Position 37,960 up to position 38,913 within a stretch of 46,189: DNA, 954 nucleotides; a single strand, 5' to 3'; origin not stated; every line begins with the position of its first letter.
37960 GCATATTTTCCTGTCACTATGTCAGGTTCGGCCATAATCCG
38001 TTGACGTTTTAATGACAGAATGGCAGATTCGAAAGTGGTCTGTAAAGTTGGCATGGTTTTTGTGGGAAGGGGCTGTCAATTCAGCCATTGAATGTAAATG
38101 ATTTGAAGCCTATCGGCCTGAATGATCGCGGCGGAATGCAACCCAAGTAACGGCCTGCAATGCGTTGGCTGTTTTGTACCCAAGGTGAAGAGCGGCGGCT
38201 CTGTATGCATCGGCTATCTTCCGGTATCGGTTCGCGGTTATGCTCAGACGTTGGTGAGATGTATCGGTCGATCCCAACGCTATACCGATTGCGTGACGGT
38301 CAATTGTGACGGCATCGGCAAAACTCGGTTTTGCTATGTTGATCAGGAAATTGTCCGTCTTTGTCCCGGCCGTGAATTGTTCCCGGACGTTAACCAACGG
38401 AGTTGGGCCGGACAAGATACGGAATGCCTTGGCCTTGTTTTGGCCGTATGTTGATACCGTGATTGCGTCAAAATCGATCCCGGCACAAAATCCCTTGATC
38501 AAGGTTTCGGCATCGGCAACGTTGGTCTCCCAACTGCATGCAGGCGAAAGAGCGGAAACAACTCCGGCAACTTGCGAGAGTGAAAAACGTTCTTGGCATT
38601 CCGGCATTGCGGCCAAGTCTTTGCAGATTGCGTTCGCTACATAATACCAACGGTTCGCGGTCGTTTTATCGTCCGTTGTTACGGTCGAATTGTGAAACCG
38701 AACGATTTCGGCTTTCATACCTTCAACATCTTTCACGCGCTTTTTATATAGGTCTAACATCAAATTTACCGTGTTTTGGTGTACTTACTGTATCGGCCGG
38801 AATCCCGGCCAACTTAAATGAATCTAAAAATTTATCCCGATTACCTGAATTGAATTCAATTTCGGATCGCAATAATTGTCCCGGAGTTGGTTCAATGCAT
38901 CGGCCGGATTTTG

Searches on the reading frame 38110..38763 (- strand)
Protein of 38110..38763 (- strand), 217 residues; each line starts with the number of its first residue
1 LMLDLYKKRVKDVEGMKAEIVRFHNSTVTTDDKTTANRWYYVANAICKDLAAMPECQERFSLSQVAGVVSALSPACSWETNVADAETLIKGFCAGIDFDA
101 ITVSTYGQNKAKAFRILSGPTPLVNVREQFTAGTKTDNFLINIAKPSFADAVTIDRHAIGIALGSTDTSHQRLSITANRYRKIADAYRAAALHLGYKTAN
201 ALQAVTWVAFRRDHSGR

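Call 8: search_protein_families(library=pfam, proteins=[window:38110-38763:-], max_evalue=0.01)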
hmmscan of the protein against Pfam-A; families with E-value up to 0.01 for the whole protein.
window:38110-38763:- (217 aa): 1 family
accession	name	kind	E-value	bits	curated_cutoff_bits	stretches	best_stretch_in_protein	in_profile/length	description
PF23802.1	DUF7178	-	3.8e-40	138.3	27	1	7-212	6-191/193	Family of unknown function (DUF7178)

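Call 16: search_protein_families(library=phrogs, proteins=[window:38110-38763:-], max_evalue=0.001)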
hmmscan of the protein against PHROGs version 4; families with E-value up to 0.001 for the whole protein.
window:38110-38763:- (217 aa): 2 families
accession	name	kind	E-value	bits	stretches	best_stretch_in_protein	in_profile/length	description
phrog_3842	-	unknown function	2.5e-44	152.6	1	8-214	10-204/206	-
phrog_2878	-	unknown function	0.00019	21.2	0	13-88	125-195/631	-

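Call 51: search_solved_structures(query=window:38110-38763:-, max_evalue=1)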
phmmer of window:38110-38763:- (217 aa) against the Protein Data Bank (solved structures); distinct sequences matched with E-value up to 1: 11.
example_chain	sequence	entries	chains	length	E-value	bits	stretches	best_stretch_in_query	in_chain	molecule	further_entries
3qh4_A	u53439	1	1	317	0.071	16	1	144-209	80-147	Esterase LipW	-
3mfg_B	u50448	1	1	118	0.49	13.2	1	85-153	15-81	V_segment translation product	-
8es9_B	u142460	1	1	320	0.55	13.1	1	68-150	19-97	PN45428 TCR beta chain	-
3o6f_D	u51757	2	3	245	0.72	12.7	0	82-151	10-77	T-cell receptor beta-1 chain C region | T-cell receptor beta chain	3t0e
1ktk_E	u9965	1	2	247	0.73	12.7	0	82-151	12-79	T-cell receptor beta chain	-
3p1t_A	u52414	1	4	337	0.77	12.6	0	106-199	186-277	Putative histidinol-phosphate aminotransferase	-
9d95_E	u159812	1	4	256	0.79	12.6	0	85-151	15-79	T cell receptor beta chain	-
2wbj_D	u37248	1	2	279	0.8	12.6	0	75-151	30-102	OB TCR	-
4pj8_D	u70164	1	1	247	0.87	12.4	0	77-151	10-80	TCR-beta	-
4dzb_B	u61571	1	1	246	0.95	12.3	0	77-151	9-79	Vbeta2 (MAIT T cell receptor)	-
1ymm_E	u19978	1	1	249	0.96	12.3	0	77-151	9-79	T-cell receptor beta chain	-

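Call 76: find_homologous_proteins(query=window:38110-38763:-, max_evalue=0.00001)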
Query window:38110-38763:- (217 aa): 11 proteins with E <= 0.00001 among 619 candidates.
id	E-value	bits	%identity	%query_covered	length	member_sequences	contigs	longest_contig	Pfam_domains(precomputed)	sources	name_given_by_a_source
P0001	3.0e-139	479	100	100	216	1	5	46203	PF23802.2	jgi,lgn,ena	-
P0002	5.5e-65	237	56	99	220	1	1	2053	PF23802.2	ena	-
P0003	6.8e-56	207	52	99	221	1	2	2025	PF23802.2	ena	-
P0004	3.3e-52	195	49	100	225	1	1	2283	PF23802.2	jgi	jgi:hypothetical protein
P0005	3.8e-45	172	48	99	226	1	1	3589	PF23802.2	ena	-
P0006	9.8e-45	171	46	100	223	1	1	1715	PF23802.2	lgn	-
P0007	2.6e-16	78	33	87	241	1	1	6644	PF23802.2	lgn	-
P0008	6.1e-16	77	31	98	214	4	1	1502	PF23802.2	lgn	-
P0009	1.1e-15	76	33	92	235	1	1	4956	PF23802.2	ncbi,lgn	-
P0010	1.2e-14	72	35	90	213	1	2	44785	PF23802.2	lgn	-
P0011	4.8e-11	61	33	90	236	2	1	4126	PF23802.2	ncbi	-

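Call 78: find_encoding_contigs(protein=P0001, flank=3000, max_places=6)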
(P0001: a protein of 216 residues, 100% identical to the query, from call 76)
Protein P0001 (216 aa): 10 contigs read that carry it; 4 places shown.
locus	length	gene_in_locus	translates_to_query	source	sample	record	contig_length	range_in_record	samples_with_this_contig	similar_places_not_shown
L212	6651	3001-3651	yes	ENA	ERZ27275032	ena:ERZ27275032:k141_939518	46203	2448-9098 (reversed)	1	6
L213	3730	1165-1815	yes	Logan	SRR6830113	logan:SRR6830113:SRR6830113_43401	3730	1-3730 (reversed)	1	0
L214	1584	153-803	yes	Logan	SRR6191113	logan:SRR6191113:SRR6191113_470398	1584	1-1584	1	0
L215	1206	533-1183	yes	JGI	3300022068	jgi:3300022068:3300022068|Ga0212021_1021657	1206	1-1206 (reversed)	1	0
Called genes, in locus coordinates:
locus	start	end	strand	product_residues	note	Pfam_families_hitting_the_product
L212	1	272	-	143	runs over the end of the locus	-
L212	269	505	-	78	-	-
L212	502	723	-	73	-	-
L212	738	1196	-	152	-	-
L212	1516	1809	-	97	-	-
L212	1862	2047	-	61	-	-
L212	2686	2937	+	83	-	-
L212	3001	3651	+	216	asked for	PF23802:DUF7178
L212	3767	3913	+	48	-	-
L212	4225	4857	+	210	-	-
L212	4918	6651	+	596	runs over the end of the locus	-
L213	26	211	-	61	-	-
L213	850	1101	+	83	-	-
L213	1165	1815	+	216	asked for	PF23802:DUF7178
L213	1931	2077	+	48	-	-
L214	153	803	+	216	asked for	PF23802:DUF7178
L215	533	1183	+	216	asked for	PF23802:DUF7178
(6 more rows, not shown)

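Call 79: find_encoding_contigs(protein=P0010, flank=10000, max_places=3)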
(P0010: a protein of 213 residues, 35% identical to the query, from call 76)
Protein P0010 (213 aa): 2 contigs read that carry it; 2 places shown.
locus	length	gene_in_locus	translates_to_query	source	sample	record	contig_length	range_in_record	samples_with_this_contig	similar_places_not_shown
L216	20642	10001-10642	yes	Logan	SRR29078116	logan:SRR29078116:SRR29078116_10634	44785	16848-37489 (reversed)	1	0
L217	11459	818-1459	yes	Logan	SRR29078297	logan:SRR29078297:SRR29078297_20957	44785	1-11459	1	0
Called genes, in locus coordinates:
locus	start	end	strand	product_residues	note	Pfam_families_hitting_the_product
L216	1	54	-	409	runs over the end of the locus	-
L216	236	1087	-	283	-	-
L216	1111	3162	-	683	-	PF16510:P22_portal, PF23899:SU10_portal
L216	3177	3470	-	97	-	-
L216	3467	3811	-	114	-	-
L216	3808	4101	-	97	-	-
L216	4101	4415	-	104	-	-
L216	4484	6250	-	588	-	PF03237:Terminase_6N (weak), PF17289:Terminase_6C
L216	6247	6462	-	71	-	-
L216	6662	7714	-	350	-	PF13481:AAA_25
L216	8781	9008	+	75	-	-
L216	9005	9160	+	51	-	-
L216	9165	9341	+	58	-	-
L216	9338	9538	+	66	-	-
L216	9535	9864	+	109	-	-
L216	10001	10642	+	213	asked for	PF23802:DUF7178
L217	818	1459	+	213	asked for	PF23802:DUF7178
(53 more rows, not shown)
